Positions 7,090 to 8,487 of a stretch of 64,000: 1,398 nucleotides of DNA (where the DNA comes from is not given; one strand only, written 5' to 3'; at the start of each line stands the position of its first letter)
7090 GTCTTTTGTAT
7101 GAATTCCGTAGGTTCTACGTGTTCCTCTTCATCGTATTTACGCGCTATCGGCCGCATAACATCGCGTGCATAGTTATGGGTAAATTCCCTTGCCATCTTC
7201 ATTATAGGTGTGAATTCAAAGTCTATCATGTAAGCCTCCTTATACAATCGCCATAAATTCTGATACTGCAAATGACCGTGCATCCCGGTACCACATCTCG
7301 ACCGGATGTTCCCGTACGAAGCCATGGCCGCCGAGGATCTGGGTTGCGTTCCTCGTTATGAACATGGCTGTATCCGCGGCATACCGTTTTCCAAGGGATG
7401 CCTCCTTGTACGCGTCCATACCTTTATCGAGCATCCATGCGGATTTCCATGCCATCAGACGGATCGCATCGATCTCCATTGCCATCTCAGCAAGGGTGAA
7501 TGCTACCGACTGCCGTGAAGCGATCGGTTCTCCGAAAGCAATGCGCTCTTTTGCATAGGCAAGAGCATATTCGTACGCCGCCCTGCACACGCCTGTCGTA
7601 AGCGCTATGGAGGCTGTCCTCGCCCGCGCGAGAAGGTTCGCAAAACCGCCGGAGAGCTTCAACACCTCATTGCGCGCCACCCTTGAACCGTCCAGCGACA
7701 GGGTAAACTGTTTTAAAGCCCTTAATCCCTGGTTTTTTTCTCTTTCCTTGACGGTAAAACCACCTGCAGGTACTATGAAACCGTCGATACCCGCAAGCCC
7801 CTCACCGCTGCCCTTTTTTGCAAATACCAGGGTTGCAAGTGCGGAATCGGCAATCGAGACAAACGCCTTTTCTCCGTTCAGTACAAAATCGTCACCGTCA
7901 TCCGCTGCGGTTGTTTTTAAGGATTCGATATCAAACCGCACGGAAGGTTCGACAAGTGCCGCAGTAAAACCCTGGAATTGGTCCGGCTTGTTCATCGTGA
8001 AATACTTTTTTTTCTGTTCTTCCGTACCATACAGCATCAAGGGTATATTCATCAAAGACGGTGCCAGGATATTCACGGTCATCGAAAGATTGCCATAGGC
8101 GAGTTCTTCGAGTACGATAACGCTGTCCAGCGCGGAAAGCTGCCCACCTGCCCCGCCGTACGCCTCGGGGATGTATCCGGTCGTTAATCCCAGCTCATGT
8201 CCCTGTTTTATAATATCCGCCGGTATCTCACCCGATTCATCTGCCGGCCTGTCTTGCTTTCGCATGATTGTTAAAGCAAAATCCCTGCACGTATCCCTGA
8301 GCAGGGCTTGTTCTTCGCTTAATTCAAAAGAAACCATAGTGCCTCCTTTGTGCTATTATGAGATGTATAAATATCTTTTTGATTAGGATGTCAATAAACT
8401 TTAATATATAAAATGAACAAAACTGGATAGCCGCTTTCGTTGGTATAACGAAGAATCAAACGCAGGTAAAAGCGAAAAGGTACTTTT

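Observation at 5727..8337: Orphan EncFtn-like ferroxidase co-transcribed with a second ACAD pair, with no encapsulin shell or targeting tail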

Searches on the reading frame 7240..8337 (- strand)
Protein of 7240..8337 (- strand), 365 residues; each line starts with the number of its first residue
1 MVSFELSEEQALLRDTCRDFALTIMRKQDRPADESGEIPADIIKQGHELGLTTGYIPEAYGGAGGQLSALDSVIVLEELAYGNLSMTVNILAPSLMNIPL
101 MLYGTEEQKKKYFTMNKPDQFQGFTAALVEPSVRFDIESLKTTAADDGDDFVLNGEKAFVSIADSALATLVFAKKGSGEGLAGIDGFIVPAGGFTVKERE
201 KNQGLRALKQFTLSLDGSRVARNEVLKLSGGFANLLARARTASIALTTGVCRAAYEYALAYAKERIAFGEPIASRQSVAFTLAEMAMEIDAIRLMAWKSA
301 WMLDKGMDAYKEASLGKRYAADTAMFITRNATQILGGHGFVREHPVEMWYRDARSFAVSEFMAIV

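Call 3: search_protein_families(library=pfam, proteins=[window:7240-8337:-], max_evalue=0.1)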
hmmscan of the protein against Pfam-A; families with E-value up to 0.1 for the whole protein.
window:7240-8337:- (365 aa): 5 families
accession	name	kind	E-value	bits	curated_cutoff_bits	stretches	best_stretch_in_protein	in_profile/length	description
PF00441.29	Acyl-CoA_dh_1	-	9.6e-32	110.6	22.4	1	235-358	10-133/150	Acyl-CoA dehydrogenase, C-terminal domain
PF02771.21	Acyl-CoA_dh_N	-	1.1e-23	84.1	22.9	1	7-113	1-106/113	Acyl-CoA dehydrogenase, N-terminal domain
PF08028.16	Acyl-CoA_dh_2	-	4.8e-14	53.2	22.7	1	245-357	5-127/134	Acyl-CoA dehydrogenase, C-terminal domain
PF02770.24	Acyl-CoA_dh_M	-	1.3e-13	51.4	33.3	1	127-216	3-95/97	Acyl-CoA dehydrogenase, middle domain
PF12323.14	HTH_OrfB_IS605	-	0.039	13.9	21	0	244-267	20-43/47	Helix-turn-helix domain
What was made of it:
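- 7240..8337 (-): ACAD-A, 365 aa. ACAD-fold subunit that ends about 22 residues before normal ACADs, so the last helix is missing. The nucleotide-site motif is degenerate (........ instead of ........). Probable non-catalytic partner of ACAD-B. Pfam ACAD domains (call 3).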

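Call 4: search_protein_families(library=ncbifam, proteins=[window:7240-8337:-], max_evalue=0.1)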
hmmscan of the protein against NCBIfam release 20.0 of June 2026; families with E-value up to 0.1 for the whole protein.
window:7240-8337:- (365 aa): 20 families
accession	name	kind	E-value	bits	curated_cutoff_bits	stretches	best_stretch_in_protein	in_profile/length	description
NF042972.1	AcrlCoAredClosAcrC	equivalog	2.6e-63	213.9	640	1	3-355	2-357/378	acryloyl-CoA reductase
NF042439.1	SulpropCoADesulf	equivalog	1e-50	172.6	600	1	15-359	2-355/379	3-sulfinopropanoyl-CoA desulfinase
NF045552.1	GlutCoADH_Des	equivalog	7.7e-50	170.2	470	1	3-360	2-365/387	glutaryl-CoA dehydrogenase Acd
NF043006.1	CyhCrbnylCoADH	equivalog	7.6e-47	160.1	650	1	8-355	6-356/380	cyclohexane-1-carbonyl-CoA dehydrogenase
NF008997.0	PRK12341.1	equivalog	4.3e-44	151.1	537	1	3-358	2-360/382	acyl-CoA dehydrogenase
TIGR03207.1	cyc_hxne_CoA_dh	equivalog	5.5e-43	147.1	575.35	1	6-360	1-357/372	cyclohexanecarboxyl-CoA dehydrogenase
NF053553.1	prodigi_MBC_PigA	equivalog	5.6e-43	147.5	500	1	3-346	2-351/381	prodigiosin MBC biosynthesis dehydrogenase PigA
NF058590.1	AcCoDHFadEBacil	equivalog_domain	2.9e-39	135.1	600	1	5-354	20-390/586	acyl-CoA dehydrogenase FadE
NF045652.1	ProlPCPDhRedW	equivalog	2.8e-37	128.4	650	1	13-353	7-352/376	L-prolyl-[peptidyl-carrier protein] dehydrogenase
NF002885.1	PRK03354.1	equivalog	1.6e-34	119.6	540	1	3-359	2-358/378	crotonobetainyl-CoA dehydrogenase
NF052270.1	Staph_DH_FadE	equivalog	1.8e-23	83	600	1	94-355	111-374/400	acyl-CoA dehydrogenase FadE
TIGR03203.1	pimD_small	equivalog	4.4e-20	72.1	652.7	1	4-350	2-352/378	pimeloyl-CoA dehydrogenase small subunit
NF049984.1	Rv1679_FadE16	equivalog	3.3e-15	56.2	600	1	22-358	9-349/371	Rv1679 family acyl-CoA dehydrogenase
TIGR04022.1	sulfur_SfnB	equivalog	7.4e-13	48.1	430.9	1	15-316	12-313/391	SfnB family sulfur acquisition oxidoreductase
NF050027.1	acylCoADhIpdE2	equivalog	3.1e-11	43.3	450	2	245-355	186-291/311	acyl-CoA dehydrogenase IpdE2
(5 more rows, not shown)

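Call 26: search_solved_structures(query=window:7240-8337:-, max_evalue=1e-20, show_alignments=1)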
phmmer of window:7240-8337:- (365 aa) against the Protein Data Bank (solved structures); distinct sequences matched with E-value up to 1e-20: 67 (the best 60 are shown).
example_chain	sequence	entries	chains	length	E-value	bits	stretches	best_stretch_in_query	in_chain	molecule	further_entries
1ukw_A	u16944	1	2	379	3.3e-53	184.4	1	3-355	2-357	acyl-CoA dehydrogenase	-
5lnx_A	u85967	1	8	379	9.9e-53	182.8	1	6-357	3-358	Acyl-CoA dehydrogenase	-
6fah_C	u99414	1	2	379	1.8e-52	181.9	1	6-360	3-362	Caffeyl-CoA reductase-Etf complex subunit CarC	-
3mdd_A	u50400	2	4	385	2.7e-52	181.4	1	3-361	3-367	MEDIUM CHAIN ACYL-COA DEHYDROGENASE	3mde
1udy_A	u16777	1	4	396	2.9e-52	181.3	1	3-361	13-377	Acyl-CoA dehydrogenase, medium-chain specific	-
1jqi_A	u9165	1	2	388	3.5e-52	181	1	3-359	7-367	short chain acyl-CoA dehydrogenase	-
4p13_A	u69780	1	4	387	6.6e-50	173.5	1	3-360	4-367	Medium-chain specific acyl-CoA dehydrogenase, mitochondrial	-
7y0a_A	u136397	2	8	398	7.7e-50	173.3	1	3-359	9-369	Short-chain specific acyl-CoA dehydrogenase, mitochondrial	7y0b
7szv_A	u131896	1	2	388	8.4e-50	173.2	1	7-360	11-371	Acyl-CoA dehydrogenase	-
8sgs_A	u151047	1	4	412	8.6e-50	173.1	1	3-359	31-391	Short-chain specific acyl-CoA dehydrogenase, mitochondrial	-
1ege_A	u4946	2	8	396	2.6e-49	171.6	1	3-360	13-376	MEDIUM CHAIN ACYL-COA DEHYDROGENASE | Acyl-CoA dehydrogenase, medium-chain specific, mitochondrial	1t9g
2vig_A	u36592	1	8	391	2.8e-49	171.5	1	2-359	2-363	SHORT-CHAIN SPECIFIC ACYL-COA DEHYDROGENASE,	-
2a1t_A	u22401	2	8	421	3.2e-49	171.3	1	3-360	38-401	Acyl-CoA dehydrogenase, medium-chain specific, mitochondrial precursor | Medium-chain specific acyl-CoA dehydrogenase, mitochondrial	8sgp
1egc_A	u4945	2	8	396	1e-48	169.6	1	3-358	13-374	MEDIUM CHAIN ACYL-COA DEHYDROGENASE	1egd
4m9a_A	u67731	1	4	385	2.6e-47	165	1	7-359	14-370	Acyl-CoA dehydrogenase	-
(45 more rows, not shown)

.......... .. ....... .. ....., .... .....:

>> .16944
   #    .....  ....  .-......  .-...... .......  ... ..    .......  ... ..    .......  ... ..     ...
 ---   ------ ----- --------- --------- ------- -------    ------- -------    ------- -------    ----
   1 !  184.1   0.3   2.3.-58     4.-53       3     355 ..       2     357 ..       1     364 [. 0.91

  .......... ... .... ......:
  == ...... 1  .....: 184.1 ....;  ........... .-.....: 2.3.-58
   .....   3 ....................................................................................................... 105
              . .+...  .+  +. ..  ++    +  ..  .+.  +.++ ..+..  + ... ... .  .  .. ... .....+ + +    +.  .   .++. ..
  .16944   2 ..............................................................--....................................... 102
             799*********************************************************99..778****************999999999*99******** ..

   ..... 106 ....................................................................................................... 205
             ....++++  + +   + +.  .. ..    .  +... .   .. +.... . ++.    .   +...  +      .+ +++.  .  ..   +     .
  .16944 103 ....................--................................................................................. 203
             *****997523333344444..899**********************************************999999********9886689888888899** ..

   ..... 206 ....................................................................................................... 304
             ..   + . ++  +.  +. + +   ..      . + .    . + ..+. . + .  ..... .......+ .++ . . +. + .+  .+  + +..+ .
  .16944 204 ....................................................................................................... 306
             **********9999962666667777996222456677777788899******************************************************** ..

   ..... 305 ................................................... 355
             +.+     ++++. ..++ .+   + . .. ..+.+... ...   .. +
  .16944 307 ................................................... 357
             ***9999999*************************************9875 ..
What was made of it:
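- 7240..8337 (-): PDB alignment stops at residue 357 of 379 in 1UKW (call 26).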

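Call 29: find_homologous_proteins(query=window:7240-8337:-, max_evalue=1e-30)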
Query window:7240-8337:- (365 aa): 3531 proteins with E <= 1e-30 among 8000 candidates; the best 120 are listed.
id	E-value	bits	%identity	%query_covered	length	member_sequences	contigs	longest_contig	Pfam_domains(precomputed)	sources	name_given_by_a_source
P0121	7.6e-235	796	100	100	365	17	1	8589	PF02770.25,PF00441.30,PF08028.17,PF02771.22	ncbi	-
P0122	9.1e-218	740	91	100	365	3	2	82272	PF02770.25,PF00441.30,PF08028.17,PF02771.22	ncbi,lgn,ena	-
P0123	2.5e-216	735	90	100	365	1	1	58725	PF02770.25,PF00441.30,PF08028.17,PF02771.22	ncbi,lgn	-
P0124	1.4e-212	723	86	100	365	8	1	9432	PF02770.25,PF00441.30,PF08028.17,PF02771.22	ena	-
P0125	2.3e-208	709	87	100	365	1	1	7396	PF02770.25,PF00441.30,PF08028.17,PF02771.22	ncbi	-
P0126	1.6e-207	707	85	100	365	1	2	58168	PF02770.25,PF00441.30,PF08028.17,PF02771.22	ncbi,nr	ncbi:MAG: acyl-CoA dehydrogenase family protein [Deltaproteobacteria bacterium]|nr:acyl-CoA dehydrog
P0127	2.3e-205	699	85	100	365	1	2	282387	PF02770.25,PF00441.30,PF08028.17,PF02771.22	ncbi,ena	-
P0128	1.4e-204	697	86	100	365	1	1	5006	PF02770.25,PF00441.30,PF08028.17,PF02771.22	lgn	-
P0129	1.2e-201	687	81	100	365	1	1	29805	PF02770.25,PF00441.30,PF08028.17,PF02771.22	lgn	-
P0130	1.6e-200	684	84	100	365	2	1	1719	PF02770.25,PF00441.30,PF08028.17,PF02771.22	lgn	-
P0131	5.2e-180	616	74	100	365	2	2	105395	PF02770.25,PF00441.30,PF08028.17,PF02771.22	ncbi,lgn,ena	-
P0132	8.7e-108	379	50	100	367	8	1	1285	PF02770.25,PF00441.30,PF08028.17,PF02771.22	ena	-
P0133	9.6e-105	369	50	100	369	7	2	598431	PF02770.25,PF00441.30,PF08028.17,PF02771.22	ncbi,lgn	-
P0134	1.4e-104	368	51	100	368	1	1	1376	PF02770.25,PF00441.30,PF08028.17,PF02771.22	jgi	jgi:acyl-CoA dehydrogenase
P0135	9.7e-104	365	48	100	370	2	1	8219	PF02770.25,PF00441.30,PF08028.17,PF02771.22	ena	-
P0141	2.9e-101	357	50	100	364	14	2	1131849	PF02770.25,PF00441.30,PF08028.17,PF02771.22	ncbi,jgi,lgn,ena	-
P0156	2.2e-99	351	49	100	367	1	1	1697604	PF02770.25,PF00441.30,PF08028.17,PF02771.22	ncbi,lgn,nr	ncbi:MAG: acyl-CoA dehydrogenase [Candidatus Binatia bacterium]|nr:MAG: acyl-CoA dehydrogenase [Cand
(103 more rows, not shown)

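Call 31: find_encoding_contigs(protein=P0133, flank=6000, max_places=1)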
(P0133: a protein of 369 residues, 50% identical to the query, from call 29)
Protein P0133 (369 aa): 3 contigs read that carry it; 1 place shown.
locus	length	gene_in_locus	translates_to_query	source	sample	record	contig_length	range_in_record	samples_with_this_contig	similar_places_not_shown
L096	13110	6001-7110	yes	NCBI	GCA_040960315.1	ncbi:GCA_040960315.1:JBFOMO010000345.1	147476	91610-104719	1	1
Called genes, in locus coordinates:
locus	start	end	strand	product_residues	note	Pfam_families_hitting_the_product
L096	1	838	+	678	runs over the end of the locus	PF02518:HATPase_c, PF00204:DNA_gyraseB, PF01751:Toprim, PF00986:DNA_gyraseB_C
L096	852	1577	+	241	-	PF04079:SMC_ScpB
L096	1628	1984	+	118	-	PF13650:Asp_protease_2, PF13975:gag-asp_proteas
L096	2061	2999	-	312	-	PF03959:FSH1 (faint), PF12146:Hydrolase_4, PF00561:Abhydrolase_1, PF12697:Abhydrolase_6, PF03096:Ndr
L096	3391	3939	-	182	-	-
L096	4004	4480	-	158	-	PF12773:DZR (weak)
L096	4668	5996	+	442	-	PF00108:Thiolase_N, PF02803:Thiolase_C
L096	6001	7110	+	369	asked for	PF02771:Acyl-CoA_dh_N, PF02770:Acyl-CoA_dh_M, PF00441:Acyl-CoA_dh_1, PF08028:Acyl-CoA_dh_2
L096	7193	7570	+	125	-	PF01906:YbjQ_1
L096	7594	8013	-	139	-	PF01894:YjbQ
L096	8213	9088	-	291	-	PF00763:THF_DHG_CYH, PF02882:THF_DHG_CYH_C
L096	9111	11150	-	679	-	PF00672:HAMP, PF00015:MCPsignal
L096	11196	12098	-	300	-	PF00009:GTP_EFTU (faint), PF03193:RsgA_GTPase (faint), PF10662:PduV-EutP (weak), PF00350:Dynamin_N (weak), PF01926:MMR_HSR1, PF02421:FeoB_N, PF07650:KH_2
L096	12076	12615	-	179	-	PF05148:Methyltransf_8, PF13489:Methyltransf_23, PF01209:Ubie_methyltran (weak), PF08241:Methyltransf_11, PF08242:Methyltransf_12 (faint), PF13649:Methyltransf_25 (weak), PF13847:Methyltransf_31 (weak)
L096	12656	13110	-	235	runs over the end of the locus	PF00535:Glycos_transf_2, PF10111:Glyco_tranf_2_2 (weak), PF13641:Glyco_tranf_2_3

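Call 32: find_encoding_contigs(protein=P0141, flank=6000, max_places=1)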
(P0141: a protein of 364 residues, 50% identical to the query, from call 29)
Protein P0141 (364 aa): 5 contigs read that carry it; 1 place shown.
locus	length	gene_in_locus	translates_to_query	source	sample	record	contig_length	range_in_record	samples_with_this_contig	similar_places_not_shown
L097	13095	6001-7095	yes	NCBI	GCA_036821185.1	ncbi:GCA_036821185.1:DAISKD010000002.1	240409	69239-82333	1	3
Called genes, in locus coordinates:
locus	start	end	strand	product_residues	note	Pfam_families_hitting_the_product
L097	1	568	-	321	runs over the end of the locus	PF13353:Fer4_12, PF04055:Radical_SAM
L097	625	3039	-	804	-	PF02901:PFL-like, PF01228:Gly_radical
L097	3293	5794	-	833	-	PF02901:PFL-like, PF01228:Gly_radical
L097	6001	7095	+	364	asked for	PF02771:Acyl-CoA_dh_N, PF02770:Acyl-CoA_dh_M, PF00441:Acyl-CoA_dh_1, PF08028:Acyl-CoA_dh_2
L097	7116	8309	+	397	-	PF02771:Acyl-CoA_dh_N (faint), PF02770:Acyl-CoA_dh_M, PF00441:Acyl-CoA_dh_1, PF08028:Acyl-CoA_dh_2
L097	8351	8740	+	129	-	PF00850:Hist_deacetyl (weak)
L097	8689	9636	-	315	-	PF00291:PALP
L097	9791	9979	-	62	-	-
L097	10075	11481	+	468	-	PF00753:Lactamase_B, PF23023:Anti-Pycsar_Apyc1, PF12706:Lactamase_B_2, PF16661:Lactamase_B_6, PF10996:Beta-Casp, PF07521:RMMBL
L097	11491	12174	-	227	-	PF18306:LDcluster4, PF03641:Lysine_decarbox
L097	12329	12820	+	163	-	PF14697:Fer4_21 (faint), PF13187:Fer4_9 (faint), PF13247:Fer4_11, PF12838:Fer4_7 (weak), PF00037:Fer4, PF12837:Fer4_6 (weak), PF13237:Fer4_10 (weak)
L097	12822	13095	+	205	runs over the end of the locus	PF00117:GATase, PF07685:GATase_3 (weak), PF01174:SNO (faint)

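Call 33: find_encoding_contigs(protein=P0156, flank=6000, max_places=1)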
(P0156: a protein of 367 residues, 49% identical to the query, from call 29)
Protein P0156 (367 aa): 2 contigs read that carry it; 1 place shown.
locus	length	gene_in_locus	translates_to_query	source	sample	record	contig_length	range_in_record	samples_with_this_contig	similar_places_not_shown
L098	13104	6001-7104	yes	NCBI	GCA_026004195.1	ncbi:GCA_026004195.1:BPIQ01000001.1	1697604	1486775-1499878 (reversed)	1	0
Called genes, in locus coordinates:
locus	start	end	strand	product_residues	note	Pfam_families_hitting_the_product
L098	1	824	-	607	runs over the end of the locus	-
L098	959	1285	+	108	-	-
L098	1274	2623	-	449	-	PF01565:FAD_binding_4, PF02913:FAD-oxidase_C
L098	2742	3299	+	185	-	-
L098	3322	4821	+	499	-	PF13401:AAA_22 (faint), PF19568:Spore_III_AA, PF13191:AAA_16 (weak), PF13604:AAA_30 (weak), PF00004:AAA (weak), PF13238:AAA_18 (weak), PF25516:PTPase, PF01424:R3H, +2 more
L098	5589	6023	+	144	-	PF16859:TetR_C_11 (weak), PF17932:TetR_C_24, PF13977:TetR_C_6, PF16925:TetR_C_13 (weak), PF17938:TetR_C_29 (weak)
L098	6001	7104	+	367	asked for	PF02771:Acyl-CoA_dh_N, PF02770:Acyl-CoA_dh_M, PF00441:Acyl-CoA_dh_1, PF08028:Acyl-CoA_dh_2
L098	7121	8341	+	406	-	PF02771:Acyl-CoA_dh_N, PF02770:Acyl-CoA_dh_M, PF00441:Acyl-CoA_dh_1, PF08028:Acyl-CoA_dh_2 (weak)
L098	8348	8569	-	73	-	-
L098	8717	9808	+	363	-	PF01408:GFO_IDH_MocA, PF22725:GFO_IDH_MocA_C3, PF02894:GFO_IDH_MocA_C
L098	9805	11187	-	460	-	PF03023:MurJ, PF01554:MatE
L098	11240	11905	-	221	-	PF00293:NUDIX (weak), PF19368:WHD_AraR, PF21906:WHD_NrtR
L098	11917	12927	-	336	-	PF02445:NadA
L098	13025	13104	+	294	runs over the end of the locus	PF09995:MPAB_Lcp_cat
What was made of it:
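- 7240..8337 (-): Relatives of 364-369 aa are paired with a roughly 400-aa ACAD in other phyla (calls 29, 32, 33).
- The same ACAD pair works without an s-FLP in Binatia, in a further uncultured lineage and probably elsewhere (calls 32, 33).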
